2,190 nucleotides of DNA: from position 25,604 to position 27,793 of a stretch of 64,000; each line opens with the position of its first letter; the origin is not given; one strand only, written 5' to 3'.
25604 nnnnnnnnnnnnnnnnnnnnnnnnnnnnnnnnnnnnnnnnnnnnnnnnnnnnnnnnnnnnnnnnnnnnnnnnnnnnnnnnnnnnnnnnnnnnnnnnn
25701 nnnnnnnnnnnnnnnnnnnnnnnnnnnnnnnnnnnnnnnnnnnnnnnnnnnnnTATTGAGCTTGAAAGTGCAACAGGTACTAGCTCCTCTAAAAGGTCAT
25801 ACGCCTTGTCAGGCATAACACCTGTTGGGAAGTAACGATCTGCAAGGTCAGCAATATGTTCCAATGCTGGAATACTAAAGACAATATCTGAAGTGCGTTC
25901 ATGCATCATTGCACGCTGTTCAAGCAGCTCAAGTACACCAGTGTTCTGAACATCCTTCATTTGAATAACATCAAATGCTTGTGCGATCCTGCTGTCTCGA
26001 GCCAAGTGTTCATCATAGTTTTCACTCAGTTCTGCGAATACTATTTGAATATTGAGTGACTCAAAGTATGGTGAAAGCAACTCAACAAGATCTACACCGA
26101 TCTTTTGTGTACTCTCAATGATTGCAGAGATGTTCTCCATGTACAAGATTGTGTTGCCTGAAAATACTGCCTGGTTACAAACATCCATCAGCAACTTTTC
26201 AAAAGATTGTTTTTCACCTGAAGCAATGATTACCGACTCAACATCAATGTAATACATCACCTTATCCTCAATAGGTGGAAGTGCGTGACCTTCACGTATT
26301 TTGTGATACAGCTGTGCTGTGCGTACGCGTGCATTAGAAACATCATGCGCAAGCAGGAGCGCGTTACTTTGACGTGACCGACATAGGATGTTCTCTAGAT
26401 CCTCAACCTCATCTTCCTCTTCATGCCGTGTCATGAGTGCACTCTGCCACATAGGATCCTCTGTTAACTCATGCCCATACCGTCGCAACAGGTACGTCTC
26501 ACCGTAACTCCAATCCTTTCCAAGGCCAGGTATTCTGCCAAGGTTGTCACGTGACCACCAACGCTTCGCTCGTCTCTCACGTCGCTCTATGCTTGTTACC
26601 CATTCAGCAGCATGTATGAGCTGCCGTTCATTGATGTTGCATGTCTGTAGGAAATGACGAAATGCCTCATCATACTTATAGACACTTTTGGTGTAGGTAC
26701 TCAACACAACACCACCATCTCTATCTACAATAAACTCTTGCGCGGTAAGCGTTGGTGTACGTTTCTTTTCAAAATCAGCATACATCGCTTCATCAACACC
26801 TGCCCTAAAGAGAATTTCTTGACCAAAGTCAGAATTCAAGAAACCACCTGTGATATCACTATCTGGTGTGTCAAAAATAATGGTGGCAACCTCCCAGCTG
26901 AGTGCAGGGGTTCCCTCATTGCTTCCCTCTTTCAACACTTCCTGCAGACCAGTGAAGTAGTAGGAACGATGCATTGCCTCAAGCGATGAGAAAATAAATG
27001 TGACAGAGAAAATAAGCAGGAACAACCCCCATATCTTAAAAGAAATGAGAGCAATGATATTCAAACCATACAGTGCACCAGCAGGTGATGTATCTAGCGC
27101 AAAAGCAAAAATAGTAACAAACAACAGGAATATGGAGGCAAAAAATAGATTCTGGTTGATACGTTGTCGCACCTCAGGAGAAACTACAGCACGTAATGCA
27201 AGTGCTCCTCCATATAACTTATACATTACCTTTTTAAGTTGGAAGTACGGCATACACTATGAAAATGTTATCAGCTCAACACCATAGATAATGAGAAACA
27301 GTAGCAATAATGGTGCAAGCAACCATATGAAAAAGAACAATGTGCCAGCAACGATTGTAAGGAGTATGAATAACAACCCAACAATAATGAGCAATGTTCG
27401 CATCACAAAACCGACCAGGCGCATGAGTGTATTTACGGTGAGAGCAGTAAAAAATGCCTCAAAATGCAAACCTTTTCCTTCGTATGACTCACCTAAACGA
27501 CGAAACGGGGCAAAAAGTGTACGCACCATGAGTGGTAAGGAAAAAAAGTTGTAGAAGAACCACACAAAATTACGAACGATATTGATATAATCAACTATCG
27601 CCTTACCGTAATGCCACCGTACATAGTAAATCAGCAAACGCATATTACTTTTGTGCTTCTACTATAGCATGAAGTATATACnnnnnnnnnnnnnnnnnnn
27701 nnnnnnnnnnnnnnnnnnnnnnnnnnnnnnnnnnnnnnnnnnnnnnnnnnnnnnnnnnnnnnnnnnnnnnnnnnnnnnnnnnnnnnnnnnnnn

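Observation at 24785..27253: Membrane-anchored Clp/Hsp100-like ATPase with a catalytically dead first AAA+ domain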

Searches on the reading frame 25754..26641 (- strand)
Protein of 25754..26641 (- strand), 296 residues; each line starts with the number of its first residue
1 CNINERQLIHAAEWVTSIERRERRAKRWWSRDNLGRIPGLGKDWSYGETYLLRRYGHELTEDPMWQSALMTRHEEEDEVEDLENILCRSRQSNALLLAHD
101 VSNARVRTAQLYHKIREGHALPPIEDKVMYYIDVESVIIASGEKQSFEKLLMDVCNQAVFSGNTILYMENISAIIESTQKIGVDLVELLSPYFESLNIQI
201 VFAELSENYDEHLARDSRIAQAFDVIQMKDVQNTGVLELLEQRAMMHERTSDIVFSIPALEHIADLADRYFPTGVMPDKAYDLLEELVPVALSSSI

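Call 31: find_related_loci(query=A3, collection=genome_contigs, flank=6000)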
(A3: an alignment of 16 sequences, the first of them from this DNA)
Query A3 (296 aa) in genome_contigs; peptide patterns used: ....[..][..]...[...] (x = any residue, [..] = any of these).
90 stretches matched a pattern; 55 encode a relative of the query (tblastn E <= 1e-3); 55 distinct loci.
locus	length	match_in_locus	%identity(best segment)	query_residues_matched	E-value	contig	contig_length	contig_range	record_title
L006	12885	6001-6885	68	2-296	2e-132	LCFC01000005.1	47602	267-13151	MAG: Parcubacteria group bacterium GW2011_GWA2_43_11 UV60_C0005, whole genome shotgun sequence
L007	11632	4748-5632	67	2-296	5e-131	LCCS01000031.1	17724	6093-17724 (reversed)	MAG: Parcubacteria group bacterium GW2011_GWD2_42_14 UU98_C0031, whole genome shotgun sequence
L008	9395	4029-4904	53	2-293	1e-108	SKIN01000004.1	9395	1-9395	MAG: Candidatus Kaiserbacteria bacterium isolate CSBr16_63 CSBr16-9239, whole genome shotgun sequence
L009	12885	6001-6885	57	2-296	3e-110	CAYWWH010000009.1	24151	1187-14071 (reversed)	MAG TPA_asm: uncultured Candidatus Saccharibacteria bacterium isolate binchicken_co245_132 genome assembly, contig: NODE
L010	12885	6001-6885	48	2-296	1e-100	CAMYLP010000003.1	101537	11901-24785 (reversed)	MAG: uncultured Patescibacteria group bacterium isolate ES_M_Patescibacteria_01 genome assembly, contig: scaffold_559, w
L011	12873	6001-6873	52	2-292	3e-100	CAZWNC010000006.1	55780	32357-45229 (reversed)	MAG TPA_asm: uncultured Candidatus Saccharibacteria bacterium isolate SRP286056_co1_690 genome assembly, contig: NODE_53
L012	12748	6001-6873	49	2-292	6e-97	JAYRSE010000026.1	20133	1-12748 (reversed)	MAG: Candidatus Paceibacterota bacterium isolate XM1_ASGE3bin.5 k141_634705, whole genome shotgun sequence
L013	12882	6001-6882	51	2-295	8e-95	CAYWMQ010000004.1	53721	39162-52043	MAG TPA_asm: uncultured Candidatus Saccharibacteria bacterium isolate SRP304446_co1_58 genome assembly, contig: NODE_393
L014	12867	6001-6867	53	2-290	7e-105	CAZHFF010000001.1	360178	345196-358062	MAG TPA_asm: uncultured Candidatus Saccharibacteria bacterium isolate SRP193661_co2_156 genome assembly, contig: NODE_4_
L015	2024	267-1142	43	2-293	4e-80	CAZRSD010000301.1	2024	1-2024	MAG TPA_asm: uncultured Myxococcales bacterium isolate SRP298887_co1_64 genome assembly, contig: NODE_90435_length_2024_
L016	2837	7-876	44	2-291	3e-78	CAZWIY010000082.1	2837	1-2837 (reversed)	MAG TPA_asm: uncultured Candidatus Saccharibacteria bacterium isolate SRP278252_co1_58 genome assembly, contig: NODE_774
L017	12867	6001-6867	42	3-291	1e-75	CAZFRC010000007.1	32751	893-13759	MAG TPA_asm: uncultured Candidatus Saccharibacteria bacterium isolate binchicken_co58_84 genome assembly, contig: NODE_1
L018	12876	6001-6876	42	3-294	2e-71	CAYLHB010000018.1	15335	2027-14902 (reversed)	MAG TPA_asm: uncultured Candidatus Saccharibacteria bacterium isolate binchicken_co58_70 genome assembly, contig: NODE_3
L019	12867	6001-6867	37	1-289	3e-62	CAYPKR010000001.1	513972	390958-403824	MAG TPA_asm: uncultured Candidatus Saccharibacteria bacterium isolate SRP278252_co2_120 genome assembly, contig: NODE_6_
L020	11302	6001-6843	38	8-289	2e-58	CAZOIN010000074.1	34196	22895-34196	MAG TPA_asm: uncultured Candidatus Saccharibacteria bacterium isolate binchicken_co203_272 genome assembly, contig: k141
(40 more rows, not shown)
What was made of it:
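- All 55 genome loci come from Patescibacteria-type MAGs, apart from one 2-kb contig binned as Myxococcales (call 31).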

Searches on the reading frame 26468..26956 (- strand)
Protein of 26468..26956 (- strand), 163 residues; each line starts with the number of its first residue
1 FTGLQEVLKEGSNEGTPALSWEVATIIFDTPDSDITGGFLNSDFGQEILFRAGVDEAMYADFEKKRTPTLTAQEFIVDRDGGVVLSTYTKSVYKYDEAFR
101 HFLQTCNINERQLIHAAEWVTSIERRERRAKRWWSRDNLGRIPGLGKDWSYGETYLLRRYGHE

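Call 45: predict_structure(alignment_id=A4)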
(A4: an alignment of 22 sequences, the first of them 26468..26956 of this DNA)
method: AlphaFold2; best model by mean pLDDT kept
length: 163 residues; sequences in the alignment: 22
mean_pLDDT: 77.4   pTM: 0.69
mean pLDDT of the five models: 77.4, 77.1, 76.4, 75.8, 73.7
residues with pLDDT >= 90: 75; 70-90: 38; 50-70: 23; < 50: 27
segments of 3 or more residues with pLDDT < 50: 1-12, 152-163
pLDDT, mean of each block of 10 residues (from residue 1): 41 64 87 93 94 94 90 85 89 94 95 95 83 59 52 38 32
secondary structure, 60 per line:
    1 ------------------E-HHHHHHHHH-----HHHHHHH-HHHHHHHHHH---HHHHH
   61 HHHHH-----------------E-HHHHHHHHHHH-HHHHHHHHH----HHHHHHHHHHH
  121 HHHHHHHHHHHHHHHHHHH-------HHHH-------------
elements in order: H21-29 H35-41 H43-52 H56-65 H85-95 H97-105 H110-139 H147-150

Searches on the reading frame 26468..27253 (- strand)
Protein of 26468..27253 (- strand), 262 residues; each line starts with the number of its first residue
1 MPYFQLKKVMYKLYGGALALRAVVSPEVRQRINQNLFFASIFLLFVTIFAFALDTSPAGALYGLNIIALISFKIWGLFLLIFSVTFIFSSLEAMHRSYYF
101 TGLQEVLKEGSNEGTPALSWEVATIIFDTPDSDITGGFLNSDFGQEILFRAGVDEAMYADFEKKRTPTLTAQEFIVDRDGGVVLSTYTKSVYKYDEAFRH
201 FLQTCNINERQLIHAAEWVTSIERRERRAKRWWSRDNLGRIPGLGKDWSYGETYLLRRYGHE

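Call 65: search_protein_representatives(alignment_id=A6)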
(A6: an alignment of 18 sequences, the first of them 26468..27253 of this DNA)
Query: 18 sequences, 261 profile positions. Proteins with E-value up to 0.001 (for the whole library): 598; up to 1e-10: 404; up to 1e-30: 228. The best 150 are listed.
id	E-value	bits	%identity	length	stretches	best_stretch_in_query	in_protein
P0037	5.6e-91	321.2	-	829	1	1-261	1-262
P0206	1.4e-77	277.3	-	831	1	1-261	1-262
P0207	1.4e-75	270.8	-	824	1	1-261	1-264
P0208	6.4e-73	262.0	-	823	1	1-260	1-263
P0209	7.8e-72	258.5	-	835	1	1-261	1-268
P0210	4.2e-70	252.8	-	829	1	6-261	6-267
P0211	4.8e-70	252.6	-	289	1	1-259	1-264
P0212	7.7e-66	238.8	-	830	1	3-260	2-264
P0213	2.4e-65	237.2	-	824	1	1-261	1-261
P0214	2.2e-64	234.0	-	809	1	1-261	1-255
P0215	7.4e-64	232.3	-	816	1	4-261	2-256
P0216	2.0e-60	221.1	-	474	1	1-261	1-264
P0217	2.5e-60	220.8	-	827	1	1-259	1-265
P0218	9.8e-60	218.8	-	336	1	10-260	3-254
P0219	1.3e-59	218.4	-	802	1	1-260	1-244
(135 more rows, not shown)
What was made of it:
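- Checked: Profile hits start at residue 1 in the full-length members of 598 cluster representatives (call 65).
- Family size is 598, 404 and 228 representatives at E<=1e-3, 1e-10 and 1e-30 (call 65).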

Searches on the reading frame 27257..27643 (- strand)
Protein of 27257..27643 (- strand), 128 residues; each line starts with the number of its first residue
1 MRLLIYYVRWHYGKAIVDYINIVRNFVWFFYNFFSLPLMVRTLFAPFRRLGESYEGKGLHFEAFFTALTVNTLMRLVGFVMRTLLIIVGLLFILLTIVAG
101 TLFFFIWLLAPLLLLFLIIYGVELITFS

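Call 3: search_protein_families(library=pfam, proteins=[window:27257-27643:-], max_evalue=0.1)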
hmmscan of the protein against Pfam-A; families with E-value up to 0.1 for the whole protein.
window:27257-27643:- (128 aa): 0 families

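Call 4: search_protein_families(library=ncbifam, proteins=[window:27257-27643:-], max_evalue=0.1)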
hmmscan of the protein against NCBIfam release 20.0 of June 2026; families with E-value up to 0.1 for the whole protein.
window:27257-27643:- (128 aa): 0 families

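Call 24: find_homologous_proteins(query=window:27257-27643:-, max_evalue=0.001)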
Query window:27257-27643:- (128 aa): 21 proteins with E <= 0.001 among 83 candidates.
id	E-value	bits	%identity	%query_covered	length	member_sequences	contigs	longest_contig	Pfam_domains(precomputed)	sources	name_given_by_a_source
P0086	2.0e-72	259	100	100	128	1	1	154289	-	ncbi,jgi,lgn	-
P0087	1.0e-54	202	68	100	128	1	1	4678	-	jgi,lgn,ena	-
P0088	5.8e-52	193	68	100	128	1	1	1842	-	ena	-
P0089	1.8e-51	192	70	100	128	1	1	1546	-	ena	-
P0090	4.5e-45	171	63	95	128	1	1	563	-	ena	-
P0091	2.3e-35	140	55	98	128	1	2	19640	-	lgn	-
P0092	1.5e-34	137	52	98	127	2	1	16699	-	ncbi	-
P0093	4.6e-32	129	52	98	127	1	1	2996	-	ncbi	-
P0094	5.5e-28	116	48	80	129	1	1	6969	-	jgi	jgi:hypothetical protein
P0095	1.8e-26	111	49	91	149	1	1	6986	-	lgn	-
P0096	3.2e-25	107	48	99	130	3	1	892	-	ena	-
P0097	2.7e-24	104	46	89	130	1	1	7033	-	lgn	-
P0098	6.4e-24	103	45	93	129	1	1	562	-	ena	-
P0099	4.6e-23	100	45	86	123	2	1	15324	-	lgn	-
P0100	5.9e-23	99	47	79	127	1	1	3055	-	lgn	-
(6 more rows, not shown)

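Call 49: find_homologous_proteins(query=A5, max_evalue=0.001)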
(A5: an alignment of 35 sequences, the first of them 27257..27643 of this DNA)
Query A5 (35 sequences) (128 aa, profile of the alignment): 121 proteins with E <= 0.001 among 6493 candidates; the best 120 are listed.
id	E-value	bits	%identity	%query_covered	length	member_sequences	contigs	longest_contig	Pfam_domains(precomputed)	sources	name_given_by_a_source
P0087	2.3e-40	155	68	100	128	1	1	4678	-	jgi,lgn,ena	-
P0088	7.2e-40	154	68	100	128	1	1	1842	-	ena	-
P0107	8.6e-40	153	40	98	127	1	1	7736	-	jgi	jgi:hypothetical protein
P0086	2.8e-39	152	100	100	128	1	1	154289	-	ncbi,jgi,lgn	-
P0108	7.1e-39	150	47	90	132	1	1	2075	-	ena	-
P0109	9.8e-39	150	44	94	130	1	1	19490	-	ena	-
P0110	1.5e-38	149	46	97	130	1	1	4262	-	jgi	jgi:hypothetical protein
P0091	1.7e-38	149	55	98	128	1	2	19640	-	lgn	-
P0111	3.2e-38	148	44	93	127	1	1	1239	-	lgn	-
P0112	4.2e-38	148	47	91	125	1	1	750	-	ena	-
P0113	4.2e-38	148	50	94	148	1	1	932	-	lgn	-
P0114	6.7e-38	147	46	95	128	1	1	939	-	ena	-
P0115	8.3e-38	147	46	95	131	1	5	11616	-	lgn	-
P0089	1.3e-37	146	70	100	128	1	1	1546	-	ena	-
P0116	1.7e-37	146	44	95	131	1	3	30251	-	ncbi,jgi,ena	-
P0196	7.3e-21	92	38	98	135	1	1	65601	-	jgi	jgi:hypothetical protein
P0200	3.1e-18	84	36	94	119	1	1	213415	-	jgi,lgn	jgi:hypothetical protein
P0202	1.4e-16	78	30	98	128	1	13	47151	-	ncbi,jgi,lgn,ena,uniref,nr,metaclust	ncbi:MAG: hypothetical protein A3J46_01690 [Candidatus Yanofskybacteria bacterium RIFCSPHIGHO2_02_FU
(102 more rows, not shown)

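Call 51: find_encoding_contigs(protein=P0202, flank=6000, max_places=1)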
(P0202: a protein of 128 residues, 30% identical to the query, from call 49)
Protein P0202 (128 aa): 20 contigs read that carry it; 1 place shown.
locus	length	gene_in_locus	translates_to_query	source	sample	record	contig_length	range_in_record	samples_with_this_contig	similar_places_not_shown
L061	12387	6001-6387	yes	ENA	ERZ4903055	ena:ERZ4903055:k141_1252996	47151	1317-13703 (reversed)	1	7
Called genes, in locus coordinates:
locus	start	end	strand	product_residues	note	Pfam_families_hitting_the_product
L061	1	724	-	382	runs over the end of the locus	-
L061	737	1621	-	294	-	PF18884:TSP3_bac (faint)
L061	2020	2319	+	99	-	-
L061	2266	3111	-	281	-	PF01909:NTP_transf_2, PF18765:Polbeta, PF01934:HepT-like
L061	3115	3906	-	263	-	PF00398:RrnaAD, PF13649:Methyltransf_25 (weak)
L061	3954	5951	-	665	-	PF00580:UvrD-helicase, PF13245:AAA_19, PF13604:AAA_30 (faint), PF01443:Viral_helicase1 (faint), PF13087:AAA_12 (faint), PF13361:UvrD_C, PF13538:UvrD_C_2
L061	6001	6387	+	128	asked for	-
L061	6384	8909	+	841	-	PF00158:Sigma54_activat (faint), PF13191:AAA_16 (faint), PF13401:AAA_22 (faint), PF17871:AAA_lid_9 (weak), PF00004:AAA, PF07724:AAA_2, PF07728:AAA_5, PF10431:ClpB_D2-small, +1 more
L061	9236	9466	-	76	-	-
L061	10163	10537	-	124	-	PF00692:dUTPase, PF22769:DCD (weak)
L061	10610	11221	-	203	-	PF02525:Flavodoxin_2, PF03358:FMN_red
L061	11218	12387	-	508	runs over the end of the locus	PF01743:PolyA_pol, PF12627:PolyA_pol_RNAbd, PF01966:HD, PF13735:tRNA_NucTran2_2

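Call 52: find_encoding_contigs(protein=P0200, flank=6000, max_places=1)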
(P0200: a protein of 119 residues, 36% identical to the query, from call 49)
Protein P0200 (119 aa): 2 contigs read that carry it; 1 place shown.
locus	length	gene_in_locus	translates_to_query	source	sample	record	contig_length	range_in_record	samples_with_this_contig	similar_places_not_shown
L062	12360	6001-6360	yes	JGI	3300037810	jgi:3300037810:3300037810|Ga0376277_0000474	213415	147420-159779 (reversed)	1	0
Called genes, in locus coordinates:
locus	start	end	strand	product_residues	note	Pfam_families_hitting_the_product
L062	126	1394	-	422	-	PF03200:Glyco_hydro_63 (faint), PF22422:MGH1-like_GH, PF01204:Trehalase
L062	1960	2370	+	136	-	-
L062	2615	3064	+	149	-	-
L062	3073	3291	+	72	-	PF03924:CHASE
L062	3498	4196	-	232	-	PF02463:SMC_N (faint), PF00005:ABC_tran, PF13304:AAA_21 (faint)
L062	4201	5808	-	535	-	PF12704:MacB_PCD, PF02687:FtsX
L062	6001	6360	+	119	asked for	-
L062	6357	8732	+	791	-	PF00004:AAA, PF00158:Sigma54_activat (faint), PF00910:RNA_helicase (faint), PF17871:AAA_lid_9 (weak), PF00004:AAA (weak), PF07724:AAA_2, PF07728:AAA_5, PF10431:ClpB_D2-small, +6 more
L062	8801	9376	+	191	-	-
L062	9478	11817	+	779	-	PF09364:XFP_N, PF03894:XFP, PF09363:XFP_C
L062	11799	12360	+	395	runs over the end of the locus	PF00871:Acetate_kinase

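Call 53: find_encoding_contigs(protein=P0196, flank=6000, max_places=1)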
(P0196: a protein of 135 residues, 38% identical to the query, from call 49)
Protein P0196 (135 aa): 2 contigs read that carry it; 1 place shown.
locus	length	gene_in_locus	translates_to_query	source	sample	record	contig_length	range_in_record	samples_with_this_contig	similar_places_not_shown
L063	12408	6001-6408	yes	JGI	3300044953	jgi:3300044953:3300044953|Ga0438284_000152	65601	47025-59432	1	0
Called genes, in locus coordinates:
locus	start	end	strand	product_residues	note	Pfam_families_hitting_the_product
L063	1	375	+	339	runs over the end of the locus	PF02195:ParB_N, PF17762:HTH_ParB, PF23552:ParB_C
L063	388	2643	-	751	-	PF01751:Toprim, PF01131:Topoisom_bac, PF01396:Zn_ribbon_Top1, PF13368:Toprim_C_rpt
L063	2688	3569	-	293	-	PF02481:DNA_processg_A, PF17782:WHD_DprA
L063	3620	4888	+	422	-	PF02403:Seryl_tRNA_N, PF00587:tRNA-synt_2b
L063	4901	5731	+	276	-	PF08478:POTRA_1 (faint)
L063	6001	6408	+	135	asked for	-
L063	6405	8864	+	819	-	PF00158:Sigma54_activat (weak), PF00004:AAA (weak), PF07724:AAA_2, PF07728:AAA_5, PF10431:ClpB_D2-small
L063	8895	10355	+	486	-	PF03734:YkuD, PF00768:Peptidase_S11, PF13354:Beta-lactamase2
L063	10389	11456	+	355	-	PF01207:Dus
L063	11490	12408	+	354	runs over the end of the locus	PF05496:RuvB_N (weak), PF13177:DNA_pol3_delta2 (weak), PF13604:AAA_30 (faint), PF00004:AAA, PF07728:AAA_5 (weak), PF13401:AAA_22 (faint), PF13177:DNA_pol3_delta2, PF12169:DNA_pol3_gamma3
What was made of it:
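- In L063 a YkuD/Peptidase_S11 wall enzyme gene lies directly downstream (call 53).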

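Call 60: search_protein_families(library=pfam, alignment_id=A5, max_evalue=1)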
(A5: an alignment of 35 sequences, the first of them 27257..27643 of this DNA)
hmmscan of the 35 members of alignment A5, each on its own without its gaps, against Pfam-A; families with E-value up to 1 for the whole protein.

A. member 1, window:27257-27643:- (128 aa): 0 families

B. families by the number of members that match (of 35 scanned): 16 families
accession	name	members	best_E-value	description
PF13491.11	FtsK_4TM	2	0.002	4TM region of DNA translocase FtsK/SpoIIIE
PF17113.10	AmpE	1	0.0029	Regulatory signalling modulator protein AmpE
PF19982.4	DUF6418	1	0.0061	Family of unknown function (DUF6418)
PF02660.20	G3P_acyltransf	1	0.0094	Glycerol-3-phosphate acyltransferase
PF20563.3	DUF6773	1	0.017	Family of unknown function (DUF6773)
PF05038.18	Cytochrom_B558a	1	0.073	Cytochrome Cytochrome b558 alpha-subunit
PF01146.22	Caveolin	1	0.11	Caveolin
PF05514.17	HR_lesion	1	0.13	HR-like lesion-inducing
PF12420.13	DUF3671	1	0.17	Fam-L, Fam-M like protein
PF04116.19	FA_hydroxylase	1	0.18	Fatty acid hydroxylase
PF12664.12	DUF3789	1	0.22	Protein of unknown function (DUF3789)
PF00487.30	FA_desaturase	1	0.26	Fatty acid desaturase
PF00660.22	SRP1_TIP1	1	0.45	Seripauperin and TIP1 family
PF20990.2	DUF2207_C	1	0.52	Predicted membrane protein (DUF2207) C-terminal domain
PF14257.11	DUF4349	1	0.54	Domain of unknown function (DUF4349)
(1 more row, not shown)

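Call 61: search_protein_families(library=padloc, proteins=[window:27257-27643:-], max_evalue=0.01)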
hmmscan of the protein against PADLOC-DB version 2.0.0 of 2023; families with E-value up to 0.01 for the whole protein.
window:27257-27643:- (128 aa): 0 families
